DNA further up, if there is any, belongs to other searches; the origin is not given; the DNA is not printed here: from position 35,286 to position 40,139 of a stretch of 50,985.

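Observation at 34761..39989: wHTH/dead-NTase gene followed by a 1517-aa polytopic membrane giant: candidate uncharacterised system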

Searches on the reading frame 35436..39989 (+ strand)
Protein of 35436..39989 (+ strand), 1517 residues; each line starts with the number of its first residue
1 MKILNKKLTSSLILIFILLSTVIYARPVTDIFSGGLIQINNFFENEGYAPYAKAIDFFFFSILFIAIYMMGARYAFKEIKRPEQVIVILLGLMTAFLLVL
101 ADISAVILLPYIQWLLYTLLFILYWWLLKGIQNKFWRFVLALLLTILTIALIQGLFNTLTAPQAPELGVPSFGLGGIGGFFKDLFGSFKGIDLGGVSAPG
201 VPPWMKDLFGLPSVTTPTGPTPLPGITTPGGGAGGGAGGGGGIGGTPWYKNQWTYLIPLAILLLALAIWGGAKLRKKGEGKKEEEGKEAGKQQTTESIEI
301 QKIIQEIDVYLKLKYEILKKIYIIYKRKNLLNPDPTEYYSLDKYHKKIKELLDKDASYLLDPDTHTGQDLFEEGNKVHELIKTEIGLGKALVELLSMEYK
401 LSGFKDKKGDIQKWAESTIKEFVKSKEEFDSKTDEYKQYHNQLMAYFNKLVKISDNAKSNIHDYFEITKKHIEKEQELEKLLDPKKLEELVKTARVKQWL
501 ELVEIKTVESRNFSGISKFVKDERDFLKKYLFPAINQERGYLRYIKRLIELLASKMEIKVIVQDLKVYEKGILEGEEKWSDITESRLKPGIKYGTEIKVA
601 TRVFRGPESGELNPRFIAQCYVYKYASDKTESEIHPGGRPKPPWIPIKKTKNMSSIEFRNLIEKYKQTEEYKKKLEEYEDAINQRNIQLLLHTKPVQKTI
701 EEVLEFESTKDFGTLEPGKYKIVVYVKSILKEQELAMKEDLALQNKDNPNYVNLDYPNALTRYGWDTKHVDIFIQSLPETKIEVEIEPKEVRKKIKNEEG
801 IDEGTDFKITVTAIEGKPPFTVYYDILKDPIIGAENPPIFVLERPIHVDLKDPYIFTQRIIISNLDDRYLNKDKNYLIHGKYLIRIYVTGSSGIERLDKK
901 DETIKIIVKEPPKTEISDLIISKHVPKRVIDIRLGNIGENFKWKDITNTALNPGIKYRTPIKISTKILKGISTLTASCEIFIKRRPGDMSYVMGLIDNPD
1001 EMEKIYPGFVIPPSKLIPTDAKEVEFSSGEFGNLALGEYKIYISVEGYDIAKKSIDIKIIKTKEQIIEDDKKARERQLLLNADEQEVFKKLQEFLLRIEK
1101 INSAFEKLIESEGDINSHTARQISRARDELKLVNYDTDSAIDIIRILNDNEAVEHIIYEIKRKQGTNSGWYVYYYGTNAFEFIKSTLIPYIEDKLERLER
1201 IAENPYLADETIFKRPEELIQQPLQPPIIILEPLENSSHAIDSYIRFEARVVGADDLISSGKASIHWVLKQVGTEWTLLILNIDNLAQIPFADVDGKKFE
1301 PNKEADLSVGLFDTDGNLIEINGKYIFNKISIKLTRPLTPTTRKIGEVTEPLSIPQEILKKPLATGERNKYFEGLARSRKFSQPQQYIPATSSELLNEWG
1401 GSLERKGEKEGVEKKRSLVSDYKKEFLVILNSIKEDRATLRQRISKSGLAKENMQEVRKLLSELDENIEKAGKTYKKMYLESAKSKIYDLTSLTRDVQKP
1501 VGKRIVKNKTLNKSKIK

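Call 3: search_protein_families(library=pfam, proteins=[window:35436-39989:+], max_evalue=0.1)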
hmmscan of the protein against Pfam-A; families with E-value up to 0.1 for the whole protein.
window:35436-39989:+ (1517 aa): 3 families
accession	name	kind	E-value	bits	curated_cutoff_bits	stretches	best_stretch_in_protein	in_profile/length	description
PF18861.7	PTP_tm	-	0.0043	17.7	26.3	0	936-967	71-102/126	TM proximal of protein tyrosine phosphatase, receptor type J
PF07495.19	Y_Y_Y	-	0.014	15.7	26.6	0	714-728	34-48/65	Y_Y_Y domain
PF01061.29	ABC2_membrane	-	0.016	15.2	26.9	1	10-159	18-152/211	ABC-2 type transporter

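Call 4: search_protein_families(library=ncbifam, proteins=[window:35436-39989:+], max_evalue=0.1)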
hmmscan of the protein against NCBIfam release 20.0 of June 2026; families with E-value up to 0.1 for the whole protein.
window:35436-39989:+ (1517 aa): 0 families

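Call 8: find_homologous_proteins(query=window:35436-39989:+, max_evalue=0.001)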
Query window:35436-39989:+ (1517 aa): 34 proteins with E <= 0.001 among 8000 candidates.
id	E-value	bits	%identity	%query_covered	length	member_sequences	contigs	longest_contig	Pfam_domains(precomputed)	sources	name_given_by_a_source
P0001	0.0e+0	3389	100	100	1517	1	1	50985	-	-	-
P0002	4.0e-139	483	40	52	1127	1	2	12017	-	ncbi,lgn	-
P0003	5.3e-139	483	65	14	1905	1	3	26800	-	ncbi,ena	ncbi:MAG: hypothetical protein AABX25_00225 [Nanoarchaeota archaeon]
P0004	1.8e-132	461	45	36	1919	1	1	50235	PF00534.27,PF13439.13,PF13692.13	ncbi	-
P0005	1.7e-113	399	56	23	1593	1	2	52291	PF13672.12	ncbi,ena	-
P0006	2.7e-109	385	78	15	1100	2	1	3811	-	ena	-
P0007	1.4e-108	382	48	26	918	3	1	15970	-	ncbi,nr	ncbi:hypothetical protein J4480_04380 [Candidatus Woesearchaeota archaeon]|nr:hypothetical protein [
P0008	6.6e-107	377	41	37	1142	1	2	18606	-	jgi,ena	-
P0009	2.0e-105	372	64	18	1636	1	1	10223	PF00112.30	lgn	-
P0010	4.0e-104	367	65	14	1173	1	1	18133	-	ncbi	-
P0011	4.1e-100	354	38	41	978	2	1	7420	-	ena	-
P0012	5.8e-100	354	38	37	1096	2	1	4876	-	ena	-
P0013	5.9e-100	354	38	37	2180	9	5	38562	PF00534.27,PF00535.33,PF13692.13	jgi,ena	-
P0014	9.2e-99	350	44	29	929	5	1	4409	PF13715.13,PF13620.13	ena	-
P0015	1.5e-98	349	36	40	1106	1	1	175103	-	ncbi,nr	ncbi:hypothetical protein HYX08_00715 [Candidatus Woesearchaeota archaeon]|nr:hypothetical protein [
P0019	1.3e-89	319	48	25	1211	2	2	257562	-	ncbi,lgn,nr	ncbi:hypothetical protein HYW20_07655 [Candidatus Woesearchaeota archaeon]|nr:hypothetical protein [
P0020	5.0e-86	308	47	27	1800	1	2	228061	PF00112.30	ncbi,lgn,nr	ncbi:C1 family peptidase [Candidatus Woesearchaeota archaeon]|nr:C1 family peptidase [Candidatus Woe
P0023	2.4e-78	282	62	15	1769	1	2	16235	PF00112.30,PF00801.27,PF18911.7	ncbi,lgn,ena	-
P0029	1.2e-68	250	38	31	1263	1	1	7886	PF00534.27,PF13439.13,PF20706.4,PF13692.13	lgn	-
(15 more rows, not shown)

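Call 11: search_protein_families(library=pfam, proteins=[P0004, P0013, P0005, P0020, P0023], max_evalue=0.001)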
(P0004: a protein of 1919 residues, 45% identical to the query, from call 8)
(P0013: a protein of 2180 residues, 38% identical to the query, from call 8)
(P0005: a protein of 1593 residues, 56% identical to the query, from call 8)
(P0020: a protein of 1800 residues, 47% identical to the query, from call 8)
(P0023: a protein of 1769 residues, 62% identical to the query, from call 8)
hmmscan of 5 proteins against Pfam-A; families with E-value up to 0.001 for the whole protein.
P0004 (1919 aa): 5 families
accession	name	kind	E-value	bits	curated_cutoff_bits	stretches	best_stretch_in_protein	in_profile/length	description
PF13439.12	Glyco_transf_4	-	6.7e-14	52.7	28.5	1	1200-1393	3-167/170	Glycosyltransferase Family 4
PF13692.12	Glyco_trans_1_4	-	6.4e-11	43.1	27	1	1420-1532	2-106/142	Glycosyl transferases group 1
PF00534.26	Glycos_transf_1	-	8.3e-11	42.2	26.4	1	1418-1530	14-120/172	Glycosyl transferases group 1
PF20706.3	GT4-conflict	-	2.7e-05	23.7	26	1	1420-1530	198-309/385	Family 4 Glycosyltransferase in conflict systems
PF13579.12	Glyco_trans_4_4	-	0.00024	21.9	29.7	1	1200-1377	2-145/158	Glycosyl transferase 4-like domain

P0013 (2180 aa): 4 families
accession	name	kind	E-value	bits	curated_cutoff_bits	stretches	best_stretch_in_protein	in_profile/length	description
PF00534.26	Glycos_transf_1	-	1.8e-14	54.1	26.4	1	1228-1356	5-130/172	Glycosyl transferases group 1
PF13692.12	Glyco_trans_1_4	-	3.7e-14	53.6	27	1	1240-1363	3-123/142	Glycosyl transferases group 1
PF00535.33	Glycos_transf_2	-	3.6e-13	50.2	23.3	1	1470-1629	1-132/168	Glycosyl transferase family 2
PF20706.3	GT4-conflict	-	4.1e-05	23.2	26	1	1143-1349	104-312/385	Family 4 Glycosyltransferase in conflict systems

P0005 (1593 aa): 1 family
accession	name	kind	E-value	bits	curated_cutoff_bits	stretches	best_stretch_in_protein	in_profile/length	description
PF13672.11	PP2C_2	-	5.4e-40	137.6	24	1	1092-1339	2-209/209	Protein phosphatase 2C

P0020 (1800 aa): 1 family
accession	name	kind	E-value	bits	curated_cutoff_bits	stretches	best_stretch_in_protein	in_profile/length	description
PF00112.29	Peptidase_C1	-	1.7e-08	35.3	20.7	1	835-1057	15-205/220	Papain family cysteine protease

P0023 (1769 aa): 3 families
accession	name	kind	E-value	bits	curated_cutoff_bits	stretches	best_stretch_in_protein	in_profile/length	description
PF00112.29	Peptidase_C1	-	4e-13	50.4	20.7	1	652-785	76-204/220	Papain family cysteine protease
PF00801.26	PKD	-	1.1e-10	41.7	23.5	1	1080-1152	6-80/80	PKD domain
PF18911.6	PKD_4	-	1.3e-06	28.8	27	1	1084-1152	16-83/85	PKD domain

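Call 14: find_encoding_contigs(protein=P0019, flank=8000, max_places=2)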
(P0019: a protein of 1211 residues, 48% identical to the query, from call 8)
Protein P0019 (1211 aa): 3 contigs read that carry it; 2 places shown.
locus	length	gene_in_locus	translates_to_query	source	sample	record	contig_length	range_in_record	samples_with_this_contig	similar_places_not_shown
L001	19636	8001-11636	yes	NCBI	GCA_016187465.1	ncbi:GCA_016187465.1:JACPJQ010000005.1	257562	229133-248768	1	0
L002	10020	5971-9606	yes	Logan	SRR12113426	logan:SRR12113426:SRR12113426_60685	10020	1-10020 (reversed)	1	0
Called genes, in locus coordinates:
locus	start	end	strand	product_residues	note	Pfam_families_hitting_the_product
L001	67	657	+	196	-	PF01909:NTP_transf_2 (weak), PF18765:Polbeta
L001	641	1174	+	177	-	PF05168:HEPN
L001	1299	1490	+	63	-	PF17723:RHH_8 (weak)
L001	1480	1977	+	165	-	PF11848:DUF3368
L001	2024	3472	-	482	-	PF14010:PEPcase_2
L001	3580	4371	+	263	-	PF01210:NAD_Gly3P_dh_N (weak), PF01488:Shikimate_DH (weak), PF02558:ApbA (weak), PF03446:NAD_binding_2 (weak), PF03807:F420_oxidored, PF02153:PDH_N (weak), PF14748:P5CR_dimer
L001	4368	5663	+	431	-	PF00171:Aldedh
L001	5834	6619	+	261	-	PF00696:AA_kinase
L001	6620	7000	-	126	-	PF01850:PIN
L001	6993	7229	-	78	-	PF04014:MazE_antitoxin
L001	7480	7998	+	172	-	PF01978:TrmB (faint), PF12802:MarR_2, PF13412:HTH_24 (weak)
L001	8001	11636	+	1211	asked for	-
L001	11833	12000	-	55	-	-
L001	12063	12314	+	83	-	-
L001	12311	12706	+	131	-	PF01850:PIN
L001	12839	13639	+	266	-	-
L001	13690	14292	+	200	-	PF22600:MTPAP-like_central (weak), PF01909:NTP_transf_2, PF18765:Polbeta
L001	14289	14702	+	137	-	PF01934:HepT-like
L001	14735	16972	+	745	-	PF01336:tRNA_anti-codon, PF00152:tRNA-synt_2, PF02938:GAD, PF04073:tRNA_edit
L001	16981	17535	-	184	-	-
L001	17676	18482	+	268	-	PF01944:SpoIIM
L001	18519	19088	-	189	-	PF04011:LemA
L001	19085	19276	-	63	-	PF13453:Zn_ribbon_TFIIB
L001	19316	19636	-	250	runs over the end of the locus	PF04536:TPM_phosphatase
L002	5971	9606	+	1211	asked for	-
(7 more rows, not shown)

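Call 15: find_encoding_contigs(protein=P0015, flank=8000, max_places=2)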
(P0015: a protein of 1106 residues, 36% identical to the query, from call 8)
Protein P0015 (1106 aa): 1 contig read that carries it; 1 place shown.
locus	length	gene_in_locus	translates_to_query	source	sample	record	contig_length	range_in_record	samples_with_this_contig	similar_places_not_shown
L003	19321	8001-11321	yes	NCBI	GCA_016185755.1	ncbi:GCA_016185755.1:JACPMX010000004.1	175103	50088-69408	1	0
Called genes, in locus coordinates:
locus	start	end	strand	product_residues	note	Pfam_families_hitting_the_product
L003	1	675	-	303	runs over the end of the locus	PF01022:HTH_5 (weak), PF12840:HTH_20, PF05124:S_layer_C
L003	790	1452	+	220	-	-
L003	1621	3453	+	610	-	PF13522:GATase_6, PF13537:GATase_7, PF01380:SIS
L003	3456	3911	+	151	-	PF04191:PEMT, PF04140:ICMT (weak)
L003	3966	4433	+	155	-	PF04768:NAT (weak), PF13302:Acetyltransf_3, PF13527:Acetyltransf_9, PF17013:Acetyltransf_15, PF13673:Acetyltransf_10, PF00583:Acetyltransf_1, PF13508:Acetyltransf_7, PF08445:FR47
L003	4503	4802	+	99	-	-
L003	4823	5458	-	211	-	PF00753:Lactamase_B, PF23023:Anti-Pycsar_Apyc1 (faint), PF12706:Lactamase_B_2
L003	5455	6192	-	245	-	PF08704:GCD14, PF00398:RrnaAD, PF05175:MTS (weak), PF13649:Methyltransf_25 (weak), PF13847:Methyltransf_31, PF08241:Methyltransf_11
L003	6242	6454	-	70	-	-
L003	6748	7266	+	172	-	PF12802:MarR_2 (weak)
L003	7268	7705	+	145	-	-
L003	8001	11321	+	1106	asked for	-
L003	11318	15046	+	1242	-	PF00535:Glycos_transf_2, PF10111:Glyco_tranf_2_2, PF13641:Glyco_tranf_2_3, PF00535:Glycos_transf_2, PF13641:Glyco_tranf_2_3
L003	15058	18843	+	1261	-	-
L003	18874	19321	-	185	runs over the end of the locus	-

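Call 20: find_encoding_contigs(protein=P0020, flank=8000, max_places=1)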
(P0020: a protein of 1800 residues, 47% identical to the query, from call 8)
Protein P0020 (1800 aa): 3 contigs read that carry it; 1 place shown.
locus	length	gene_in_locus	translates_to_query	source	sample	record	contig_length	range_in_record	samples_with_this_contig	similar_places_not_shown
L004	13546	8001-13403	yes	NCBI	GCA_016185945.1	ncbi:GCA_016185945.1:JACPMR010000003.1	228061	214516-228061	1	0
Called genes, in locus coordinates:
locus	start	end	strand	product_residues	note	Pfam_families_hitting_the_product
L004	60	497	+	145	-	PF00571:CBS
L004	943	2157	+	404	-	PF00999:Na_H_Exchanger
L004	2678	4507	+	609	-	PF13522:GATase_6, PF13537:GATase_7, PF01380:SIS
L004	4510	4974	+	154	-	PF13302:Acetyltransf_3, PF00583:Acetyltransf_1, PF13673:Acetyltransf_10, PF13508:Acetyltransf_7, PF08445:FR47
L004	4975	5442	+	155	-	PF04768:NAT (weak), PF13302:Acetyltransf_3, PF13420:Acetyltransf_4 (weak), PF13527:Acetyltransf_9, PF13673:Acetyltransf_10, PF00583:Acetyltransf_1, PF17013:Acetyltransf_15 (weak), PF13508:Acetyltransf_7, +1 more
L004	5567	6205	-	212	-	PF00753:Lactamase_B, PF23023:Anti-Pycsar_Apyc1 (faint), PF12706:Lactamase_B_2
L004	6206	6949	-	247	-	PF01135:PCMT (weak), PF08704:GCD14, PF00398:RrnaAD, PF05175:MTS, PF13847:Methyltransf_31, PF08241:Methyltransf_11, PF13649:Methyltransf_25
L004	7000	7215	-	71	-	-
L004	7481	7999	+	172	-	PF12802:MarR_2, PF13412:HTH_24 (weak)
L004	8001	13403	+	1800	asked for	PF00112:Peptidase_C1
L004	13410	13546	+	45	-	?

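Call 21: find_encoding_contigs(protein=P0004, flank=8000, max_places=1)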
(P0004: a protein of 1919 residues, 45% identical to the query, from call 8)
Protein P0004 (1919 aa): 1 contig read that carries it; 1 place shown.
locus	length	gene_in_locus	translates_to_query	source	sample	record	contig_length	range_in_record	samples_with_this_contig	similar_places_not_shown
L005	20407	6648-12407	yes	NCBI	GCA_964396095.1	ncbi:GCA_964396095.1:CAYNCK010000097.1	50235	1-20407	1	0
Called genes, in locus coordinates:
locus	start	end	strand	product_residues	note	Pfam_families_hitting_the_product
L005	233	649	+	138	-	-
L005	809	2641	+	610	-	PF13522:GATase_6, PF13537:GATase_7, PF01380:SIS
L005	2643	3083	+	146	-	PF04140:ICMT (weak), PF04191:PEMT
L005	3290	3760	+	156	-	PF13527:Acetyltransf_9, PF13302:Acetyltransf_3, PF14542:Acetyltransf_CG (faint), PF17013:Acetyltransf_15, PF00583:Acetyltransf_1, PF13673:Acetyltransf_10, PF08445:FR47, PF13508:Acetyltransf_7, +1 more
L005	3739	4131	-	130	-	-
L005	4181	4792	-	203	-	PF00753:Lactamase_B, PF23023:Anti-Pycsar_Apyc1 (faint), PF12706:Lactamase_B_2 (weak)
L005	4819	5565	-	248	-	PF01135:PCMT (weak), PF08704:GCD14, PF00398:RrnaAD, PF05175:MTS (weak), PF13847:Methyltransf_31, PF08241:Methyltransf_11 (weak), PF13649:Methyltransf_25 (weak)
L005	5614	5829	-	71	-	-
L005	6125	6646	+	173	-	PF12802:MarR_2 (weak)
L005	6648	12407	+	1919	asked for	PF13439:Glyco_transf_4, PF00534:Glycos_transf_1, PF13692:Glyco_trans_1_4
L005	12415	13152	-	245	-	-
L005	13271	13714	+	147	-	-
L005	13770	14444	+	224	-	-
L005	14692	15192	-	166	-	-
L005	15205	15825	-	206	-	-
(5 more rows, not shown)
